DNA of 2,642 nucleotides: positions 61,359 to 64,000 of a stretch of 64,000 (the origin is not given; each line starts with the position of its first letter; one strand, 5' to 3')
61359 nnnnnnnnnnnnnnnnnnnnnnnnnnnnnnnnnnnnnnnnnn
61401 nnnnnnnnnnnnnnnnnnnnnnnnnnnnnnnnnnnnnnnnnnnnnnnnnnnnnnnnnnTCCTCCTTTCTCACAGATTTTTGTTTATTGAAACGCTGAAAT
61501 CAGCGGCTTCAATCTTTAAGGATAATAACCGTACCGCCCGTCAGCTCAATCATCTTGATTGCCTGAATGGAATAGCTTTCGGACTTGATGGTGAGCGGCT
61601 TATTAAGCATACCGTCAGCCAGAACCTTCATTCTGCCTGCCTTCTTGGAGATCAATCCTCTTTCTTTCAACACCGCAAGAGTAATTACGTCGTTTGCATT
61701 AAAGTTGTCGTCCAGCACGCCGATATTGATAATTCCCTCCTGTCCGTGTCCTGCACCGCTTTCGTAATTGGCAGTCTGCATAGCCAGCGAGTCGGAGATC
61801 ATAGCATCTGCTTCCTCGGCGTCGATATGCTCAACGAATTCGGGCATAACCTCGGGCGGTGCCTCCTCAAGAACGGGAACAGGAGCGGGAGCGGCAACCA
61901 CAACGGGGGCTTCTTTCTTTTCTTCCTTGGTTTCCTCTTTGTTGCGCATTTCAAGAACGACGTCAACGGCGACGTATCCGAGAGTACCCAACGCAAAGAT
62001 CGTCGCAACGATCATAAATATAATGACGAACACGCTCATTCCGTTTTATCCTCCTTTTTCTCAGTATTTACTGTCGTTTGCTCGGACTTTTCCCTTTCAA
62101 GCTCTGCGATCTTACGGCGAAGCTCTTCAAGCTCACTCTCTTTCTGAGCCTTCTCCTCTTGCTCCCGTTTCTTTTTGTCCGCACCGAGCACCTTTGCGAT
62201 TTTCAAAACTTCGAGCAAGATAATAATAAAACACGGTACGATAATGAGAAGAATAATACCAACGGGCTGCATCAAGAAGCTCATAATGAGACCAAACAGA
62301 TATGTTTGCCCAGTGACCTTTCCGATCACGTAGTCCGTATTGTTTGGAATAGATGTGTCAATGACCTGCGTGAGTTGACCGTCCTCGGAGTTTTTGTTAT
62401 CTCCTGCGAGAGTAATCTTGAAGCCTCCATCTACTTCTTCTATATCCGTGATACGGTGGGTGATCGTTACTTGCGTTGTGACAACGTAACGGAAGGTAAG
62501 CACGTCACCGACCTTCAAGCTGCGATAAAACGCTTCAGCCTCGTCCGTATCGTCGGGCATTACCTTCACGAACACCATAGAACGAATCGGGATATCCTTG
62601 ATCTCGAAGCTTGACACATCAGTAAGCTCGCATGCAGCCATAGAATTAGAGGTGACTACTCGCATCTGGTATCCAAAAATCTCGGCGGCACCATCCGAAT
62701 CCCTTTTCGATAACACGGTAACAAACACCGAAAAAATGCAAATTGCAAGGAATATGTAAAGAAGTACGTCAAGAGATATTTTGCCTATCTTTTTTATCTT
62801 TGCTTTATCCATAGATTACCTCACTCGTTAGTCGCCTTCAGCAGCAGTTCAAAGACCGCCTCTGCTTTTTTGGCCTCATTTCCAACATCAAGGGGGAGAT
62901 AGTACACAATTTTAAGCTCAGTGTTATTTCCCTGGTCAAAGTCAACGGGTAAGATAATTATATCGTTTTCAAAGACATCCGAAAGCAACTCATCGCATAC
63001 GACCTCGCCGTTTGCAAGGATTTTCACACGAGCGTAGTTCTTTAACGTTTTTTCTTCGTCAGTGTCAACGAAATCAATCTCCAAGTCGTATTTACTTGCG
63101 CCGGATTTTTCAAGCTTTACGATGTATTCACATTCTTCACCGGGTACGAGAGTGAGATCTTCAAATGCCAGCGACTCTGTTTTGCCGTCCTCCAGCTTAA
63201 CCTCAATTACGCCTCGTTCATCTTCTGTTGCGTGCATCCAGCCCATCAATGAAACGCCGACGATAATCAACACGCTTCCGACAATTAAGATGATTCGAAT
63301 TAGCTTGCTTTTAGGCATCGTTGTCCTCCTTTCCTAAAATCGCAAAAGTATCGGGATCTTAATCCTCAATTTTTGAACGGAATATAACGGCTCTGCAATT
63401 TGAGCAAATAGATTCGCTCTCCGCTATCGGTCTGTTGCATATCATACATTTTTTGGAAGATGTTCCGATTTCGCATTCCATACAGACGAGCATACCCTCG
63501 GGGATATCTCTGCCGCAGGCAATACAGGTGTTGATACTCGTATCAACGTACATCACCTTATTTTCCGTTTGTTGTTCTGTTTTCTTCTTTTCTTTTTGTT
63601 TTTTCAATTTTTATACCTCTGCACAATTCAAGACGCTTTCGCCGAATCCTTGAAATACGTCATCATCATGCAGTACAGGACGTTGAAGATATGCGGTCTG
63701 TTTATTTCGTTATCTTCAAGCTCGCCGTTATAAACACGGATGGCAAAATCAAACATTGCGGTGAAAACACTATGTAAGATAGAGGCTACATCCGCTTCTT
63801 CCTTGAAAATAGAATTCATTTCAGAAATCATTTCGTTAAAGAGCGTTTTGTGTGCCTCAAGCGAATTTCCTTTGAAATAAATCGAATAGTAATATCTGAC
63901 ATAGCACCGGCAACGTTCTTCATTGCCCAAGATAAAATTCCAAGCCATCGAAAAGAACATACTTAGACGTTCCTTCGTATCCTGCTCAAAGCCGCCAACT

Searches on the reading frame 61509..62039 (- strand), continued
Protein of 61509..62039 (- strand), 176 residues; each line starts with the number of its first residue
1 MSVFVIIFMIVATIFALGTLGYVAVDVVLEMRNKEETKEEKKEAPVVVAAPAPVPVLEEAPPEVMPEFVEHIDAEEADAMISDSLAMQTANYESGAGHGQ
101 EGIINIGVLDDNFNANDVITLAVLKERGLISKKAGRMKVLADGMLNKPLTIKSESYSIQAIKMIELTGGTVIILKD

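Call 72: list_cluster_members(proteins=[P0367, P0370, P0382, P0393, P0398, P0404, P0415, P0491, P0396, P0411])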
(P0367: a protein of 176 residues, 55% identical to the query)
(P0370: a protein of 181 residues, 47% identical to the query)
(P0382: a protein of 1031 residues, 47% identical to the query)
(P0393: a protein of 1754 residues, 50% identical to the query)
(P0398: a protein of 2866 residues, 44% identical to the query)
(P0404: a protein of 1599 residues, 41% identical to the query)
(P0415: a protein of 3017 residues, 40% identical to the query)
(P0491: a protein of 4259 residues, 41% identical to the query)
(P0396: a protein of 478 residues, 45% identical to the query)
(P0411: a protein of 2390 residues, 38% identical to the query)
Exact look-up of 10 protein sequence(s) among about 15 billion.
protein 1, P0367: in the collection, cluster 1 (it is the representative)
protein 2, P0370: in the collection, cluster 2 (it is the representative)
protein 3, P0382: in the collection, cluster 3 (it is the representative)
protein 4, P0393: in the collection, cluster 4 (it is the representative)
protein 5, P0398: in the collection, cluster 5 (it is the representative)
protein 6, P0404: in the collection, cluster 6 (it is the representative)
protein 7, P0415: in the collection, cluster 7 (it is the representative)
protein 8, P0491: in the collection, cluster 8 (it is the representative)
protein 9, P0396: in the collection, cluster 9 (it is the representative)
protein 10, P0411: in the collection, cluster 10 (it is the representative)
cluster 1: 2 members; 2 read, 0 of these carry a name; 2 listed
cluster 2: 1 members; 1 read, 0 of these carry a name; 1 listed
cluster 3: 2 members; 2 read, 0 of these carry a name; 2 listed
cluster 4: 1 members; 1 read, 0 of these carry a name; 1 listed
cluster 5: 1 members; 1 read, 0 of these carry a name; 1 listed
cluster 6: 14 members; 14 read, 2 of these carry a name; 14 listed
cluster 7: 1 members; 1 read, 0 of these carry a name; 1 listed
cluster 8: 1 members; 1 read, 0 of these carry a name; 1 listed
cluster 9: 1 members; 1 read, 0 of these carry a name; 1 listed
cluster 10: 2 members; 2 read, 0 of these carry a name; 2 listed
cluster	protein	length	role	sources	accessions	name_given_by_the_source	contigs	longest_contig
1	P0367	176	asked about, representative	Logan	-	-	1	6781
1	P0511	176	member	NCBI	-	-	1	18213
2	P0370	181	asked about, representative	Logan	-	-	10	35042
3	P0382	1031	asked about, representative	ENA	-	-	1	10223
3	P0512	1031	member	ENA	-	-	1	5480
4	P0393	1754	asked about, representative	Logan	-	-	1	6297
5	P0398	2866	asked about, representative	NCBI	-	-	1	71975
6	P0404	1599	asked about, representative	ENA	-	-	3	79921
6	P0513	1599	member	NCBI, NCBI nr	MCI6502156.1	MAG: uL15 family ribosomal protein [Clostridia bacterium] | uL15 family ribosomal protein [Clostridia bacterium]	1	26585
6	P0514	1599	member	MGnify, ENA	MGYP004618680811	FL=1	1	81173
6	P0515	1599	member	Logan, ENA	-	-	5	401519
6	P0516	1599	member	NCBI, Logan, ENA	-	-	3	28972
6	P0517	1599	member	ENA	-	-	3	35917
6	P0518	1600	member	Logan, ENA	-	-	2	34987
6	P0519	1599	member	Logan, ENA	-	-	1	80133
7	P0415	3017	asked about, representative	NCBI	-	-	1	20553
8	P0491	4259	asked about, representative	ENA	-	-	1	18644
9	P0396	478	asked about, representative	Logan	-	-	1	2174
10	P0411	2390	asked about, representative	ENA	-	-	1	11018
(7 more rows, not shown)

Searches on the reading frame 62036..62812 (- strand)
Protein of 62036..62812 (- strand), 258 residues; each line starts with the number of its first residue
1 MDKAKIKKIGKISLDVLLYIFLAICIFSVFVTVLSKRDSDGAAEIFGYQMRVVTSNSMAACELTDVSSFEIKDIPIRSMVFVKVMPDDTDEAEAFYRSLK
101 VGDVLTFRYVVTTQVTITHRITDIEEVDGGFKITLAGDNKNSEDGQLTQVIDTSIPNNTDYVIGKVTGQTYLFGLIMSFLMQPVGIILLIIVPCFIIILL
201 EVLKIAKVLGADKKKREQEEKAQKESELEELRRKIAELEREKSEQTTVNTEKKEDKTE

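Call 3: search_protein_families(library=pfam, proteins=[window:62036-62812:-], max_evalue=0.01)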
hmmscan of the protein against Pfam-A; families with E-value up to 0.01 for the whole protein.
window:62036-62812:- (258 aa): 2 families
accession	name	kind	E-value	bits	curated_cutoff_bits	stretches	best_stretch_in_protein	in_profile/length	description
PF16118.10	DUF4834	-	0.00099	20.4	27.8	1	184-255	4-77/99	Domain of unknown function (DUF4834)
PF15086.11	UPF0542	-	0.0032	17.7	27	1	186-234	22-68/68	Uncharacterised protein family UPF0542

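Call 4: search_protein_families(library=ncbifam, proteins=[window:62036-62812:-], max_evalue=0.01)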
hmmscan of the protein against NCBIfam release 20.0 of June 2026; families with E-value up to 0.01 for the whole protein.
window:62036-62812:- (258 aa): 5 families
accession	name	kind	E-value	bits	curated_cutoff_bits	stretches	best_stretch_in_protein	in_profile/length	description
NF046067.1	SigPepSipWBacil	equivalog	3.3e-20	72.4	190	1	17-226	7-187/189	signal peptidase I SipW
TIGR02228.1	sigpep_I_arch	equivalog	4.8e-11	42.8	51.85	1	96-202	58-155/158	signal peptidase I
NF009461.0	PRK12821.1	equivalog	0.0023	16.6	399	1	165-226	311-369/477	aspartyl/glutamyl-tRNA amidotransferase subunit C-like protein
NF042931.1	SAG1386_EF1546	equivalog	0.0036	17.4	80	0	187-252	33-99/158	SAG1386/EF1546 family surface-associated protein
TIGR03142.1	cytochro_ccmI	equivalog_domain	0.0039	17.5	29.3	0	196-258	6-68/118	c-type cytochrome biogenesis protein CcmI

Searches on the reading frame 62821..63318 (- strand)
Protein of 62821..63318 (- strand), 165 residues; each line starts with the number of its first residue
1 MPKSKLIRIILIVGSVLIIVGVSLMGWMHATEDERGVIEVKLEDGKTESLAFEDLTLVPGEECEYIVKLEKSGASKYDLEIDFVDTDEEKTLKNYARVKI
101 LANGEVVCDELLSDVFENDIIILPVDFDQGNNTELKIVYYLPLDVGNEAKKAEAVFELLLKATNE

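Call 3: search_protein_families(library=pfam, proteins=[window:62821-63318:-], max_evalue=0.01)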
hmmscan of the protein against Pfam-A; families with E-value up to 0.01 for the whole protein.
window:62821-63318:- (165 aa): 0 families

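Call 4: search_protein_families(library=ncbifam, proteins=[window:62821-63318:-], max_evalue=0.01)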
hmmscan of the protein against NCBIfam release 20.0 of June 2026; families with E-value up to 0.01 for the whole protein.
window:62821-63318:- (165 aa): 1 family
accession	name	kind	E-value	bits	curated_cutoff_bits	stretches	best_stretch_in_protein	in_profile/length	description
NF007033.0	PRK09496.1-5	equivalog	0.0013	17.9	338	1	3-92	221-307/449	Trk system potassium transporter TrkA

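Call 5: search_protein_families(library=pfam, proteins=[window:62821-63318:-], max_evalue=1)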
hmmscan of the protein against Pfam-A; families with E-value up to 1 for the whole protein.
window:62821-63318:- (165 aa): 0 families

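Call 6: search_protein_families(library=ncbifam, proteins=[window:62821-63318:-], max_evalue=1)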
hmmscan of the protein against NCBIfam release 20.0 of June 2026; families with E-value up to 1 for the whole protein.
window:62821-63318:- (165 aa): 1 family
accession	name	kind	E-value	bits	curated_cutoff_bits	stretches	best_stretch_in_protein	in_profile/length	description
NF007033.0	PRK09496.1-5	equivalog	0.0013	17.9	338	1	3-92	221-307/449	Trk system potassium transporter TrkA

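Call 19: find_homologous_proteins(query=window:62821-63318:-, max_evalue=0.001)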
Query window:62821-63318:- (165 aa): 266 proteins with E <= 0.001 among 341 candidates; the best 120 are listed.
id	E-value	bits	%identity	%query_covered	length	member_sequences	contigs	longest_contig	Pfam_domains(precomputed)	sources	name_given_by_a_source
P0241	6.1e-99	346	100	100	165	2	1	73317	-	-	-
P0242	6.3e-89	314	91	100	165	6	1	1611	-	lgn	-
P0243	1.0e-87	310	90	100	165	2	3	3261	-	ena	-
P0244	2.4e-87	309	90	100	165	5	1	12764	-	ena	-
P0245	3.5e-87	308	87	100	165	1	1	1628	-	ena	-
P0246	6.9e-87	307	88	100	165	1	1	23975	-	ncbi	-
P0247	4.6e-86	304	85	100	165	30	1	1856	-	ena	-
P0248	5.9e-86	304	88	100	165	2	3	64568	-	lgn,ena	-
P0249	6.2e-86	304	85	100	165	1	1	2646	-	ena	-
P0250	1.4e-83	296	86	100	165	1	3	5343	-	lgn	-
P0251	3.9e-83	295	86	100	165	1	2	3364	-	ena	-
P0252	4.5e-83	295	83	100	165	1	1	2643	-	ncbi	-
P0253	5.9e-83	294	84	100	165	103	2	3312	-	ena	-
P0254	1.3e-82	293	84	100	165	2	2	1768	-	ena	-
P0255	5.6e-82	291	85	100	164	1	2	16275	-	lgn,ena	-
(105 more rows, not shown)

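Call 33: predict_structure(alignment_id=A2)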
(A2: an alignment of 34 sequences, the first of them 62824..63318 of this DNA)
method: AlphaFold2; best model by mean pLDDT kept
length: 165 residues; sequences in the alignment: 34
mean_pLDDT: 78.9   pTM: 0.74
mean pLDDT of the five models: 78.9, 76.2, 74.7, 71.3, 64.1
residues with pLDDT >= 90: 65; 70-90: 63; 50-70: 4; < 50: 33
segments of 3 or more residues with pLDDT < 50: 1-6, 8-34
pLDDT, mean of each block of 10 residues (from residue 1): 46 39 38 61 87 83 89 92 88 93 94 92 94 93 84 86 85
secondary structure, 60 per line:
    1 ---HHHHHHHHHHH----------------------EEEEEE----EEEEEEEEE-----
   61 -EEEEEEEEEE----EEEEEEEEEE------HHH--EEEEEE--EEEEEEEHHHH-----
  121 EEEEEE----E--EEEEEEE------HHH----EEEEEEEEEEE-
elements in order: H4-14 E37-42 E47-55 E62-71 E76-85 E97-102 E105-111 H112-115 E121-126 E134-140 E154-164

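Call 38: fold_search(model_id=the predicted structure, library=pdb)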
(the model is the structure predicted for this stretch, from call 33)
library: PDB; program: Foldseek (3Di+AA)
matches with E <= 10: 1461; with E <= 0.001: 37
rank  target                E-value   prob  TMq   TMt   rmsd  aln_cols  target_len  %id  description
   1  1spp_B                2.0e-05  1.00  0.40  0.54   6.1       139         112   13  THE CRYSTAL STRUCTURES OF TWO MEMBERS OF THE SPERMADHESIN FAMILY REVEAL THE FOLDING OF THE CUB DOMAIN (released 1998-06-24)
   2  6f1d                  3.0e-05  1.00  0.41  0.53   6.3       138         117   12  CUB2 domain of C1r (released 2018-01-17)
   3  1spp_A                5.3e-05  1.00  0.39  0.53   5.8       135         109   12  THE CRYSTAL STRUCTURES OF TWO MEMBERS OF THE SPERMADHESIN FAMILY REVEAL THE FOLDING OF THE CUB DOMAIN (released 1998-06-24)
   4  7m0r_E                8.0e-05  1.00  0.44  0.18   5.7       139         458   12  Cryo-EM structure of the Sema3A/PlexinA4/Neuropilin 1 complex (released 2021-05-05)
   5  6fzw_D                1.1e-04  1.00  0.44  0.41   5.8       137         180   12  Crystal structure of the metalloproteinase enhancer PCPE-1 bound to the procollagen C propeptide trimer (long) (released 2018-07-11)
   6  2qql_A                1.3e-04  1.00  0.42  0.15   5.8       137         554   11  Neuropilin-2 a1a2b1b2 Domains in Complex with a Semaphorin-Blocking Fab (released 2007-11-20)
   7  3pob_A                1.4e-04  1.00  0.38  0.53   6.5       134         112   13  Crystal structure of MASP-1 CUB2 domain in complex with the collagen-like domain of MBL (released 2011-08-24)
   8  4gz9_A                1.7e-04  1.00  0.44  0.15   5.4       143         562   12  Mouse Neuropilin-1, extracellular domains 1-4 (a1a2b1b2) (released 2012-10-17)
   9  6fzv_D                1.7e-04  1.00  0.42  0.31   5.4       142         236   15  Crystal structure of the metalloproteinase enhancer PCPE-1 bound to the procollagen C propeptide trimer (short) (released 2018-07-04)
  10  5ta1                  1.9e-04  0.99  0.30  0.11   8.7       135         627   14  Crystal structure of BuGH86wt (released 2017-09-13)
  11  4gza_H                2.0e-04  1.00  0.43  0.57   5.4       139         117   13  Complex of mouse Plexin A2 - Semaphorin 3A - Neuropilin-1 (released 2012-10-17)
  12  5ta0_B                2.2e-04  0.99  0.30  0.11   8.6       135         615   14  Crystal structure of BuGH86E322Q in complex with neoagarooctaose (released 2017-09-13)
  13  5ta5_B                2.6e-04  0.99  0.30  0.11   8.6       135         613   14  Crystal structure of BuGH86wt in complex with neoagarooctaose (released 2017-09-13)
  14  2wno                  2.8e-04  1.00  0.41  0.53   6.3       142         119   12  X-ray Structure of CUB_C domain from TSG-6 (released 2010-09-01)
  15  2bpa_2                2.8e-04  0.99  0.32  0.31   8.5       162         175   11  ATOMIC STRUCTURE OF SINGLE-STRANDED DNA BACTERIOPHAGE PHIX174 AND ITS FUNCTIONAL IMPLICATIONS (released 1991-12-03)
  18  5of2                  3.9e-04  1.00  0.52  0.46   5.1       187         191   12  The structural versatility of TasA in B. subtilis biofilm formation (released 2018-03-21)
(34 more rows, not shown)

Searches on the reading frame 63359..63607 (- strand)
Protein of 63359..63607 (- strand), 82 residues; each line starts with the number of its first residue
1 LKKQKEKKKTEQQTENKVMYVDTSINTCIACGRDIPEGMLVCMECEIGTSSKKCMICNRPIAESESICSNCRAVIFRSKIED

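Call 3: search_protein_families(library=pfam, proteins=[window:63359-63607:-], max_evalue=0.01)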
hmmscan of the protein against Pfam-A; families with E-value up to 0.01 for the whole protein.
window:63359-63607:- (82 aa): 6 families
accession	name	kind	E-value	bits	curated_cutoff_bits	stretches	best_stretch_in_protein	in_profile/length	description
PF18912.6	DZR_2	-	5.4e-06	26.6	27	1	52-76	8-33/56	Double zinc ribbon domain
PF12773.13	DZR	-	9.4e-06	26.1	27.3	1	28-71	1-44/45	Double zinc ribbon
PF13240.11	Zn_Ribbon_1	-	0.00079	19.6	25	0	28-45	2-19/23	zinc-ribbon domain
PF03107.22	C1_2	-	0.0017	19.1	26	0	24-46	16-40/48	C1 domain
PF03660.19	PHF5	-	0.0046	17.6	26.7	1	11-73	12-77/104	PHF5-like protein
PF17120.11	zf-RING_16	-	0.0052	16.8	27.4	0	50-75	3-28/57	RING/Ubox like zinc-binding domain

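Call 4: search_protein_families(library=ncbifam, proteins=[window:63359-63607:-], max_evalue=0.01)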
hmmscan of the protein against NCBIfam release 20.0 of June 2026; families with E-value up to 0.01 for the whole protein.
window:63359-63607:- (82 aa): 1 family
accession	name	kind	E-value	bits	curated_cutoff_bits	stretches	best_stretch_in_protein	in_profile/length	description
TIGR03601.1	B_an_ocin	subfamily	0.0014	19.3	35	1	10-71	24-83/88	heterocycloanthracin/sonorensin family bacteriocin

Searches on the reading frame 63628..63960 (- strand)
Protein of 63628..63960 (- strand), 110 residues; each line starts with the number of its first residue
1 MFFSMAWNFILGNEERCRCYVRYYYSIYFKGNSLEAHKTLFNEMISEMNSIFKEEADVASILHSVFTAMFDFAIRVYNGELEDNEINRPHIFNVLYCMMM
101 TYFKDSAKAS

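Call 5: search_protein_families(library=pfam, proteins=[window:63628-63960:-], max_evalue=1)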
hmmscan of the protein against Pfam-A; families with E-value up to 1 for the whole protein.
window:63628-63960:- (110 aa): 1 family
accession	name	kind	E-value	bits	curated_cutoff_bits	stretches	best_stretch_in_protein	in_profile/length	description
PF10373.15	EST1_DNA_bind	-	0.0098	15.9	22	1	13-102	87-152/282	Est1 DNA/RNA binding domain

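Call 6: search_protein_families(library=ncbifam, proteins=[window:63628-63960:-], max_evalue=1)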
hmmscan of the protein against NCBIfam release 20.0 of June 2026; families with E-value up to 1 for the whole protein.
window:63628-63960:- (110 aa): 0 families
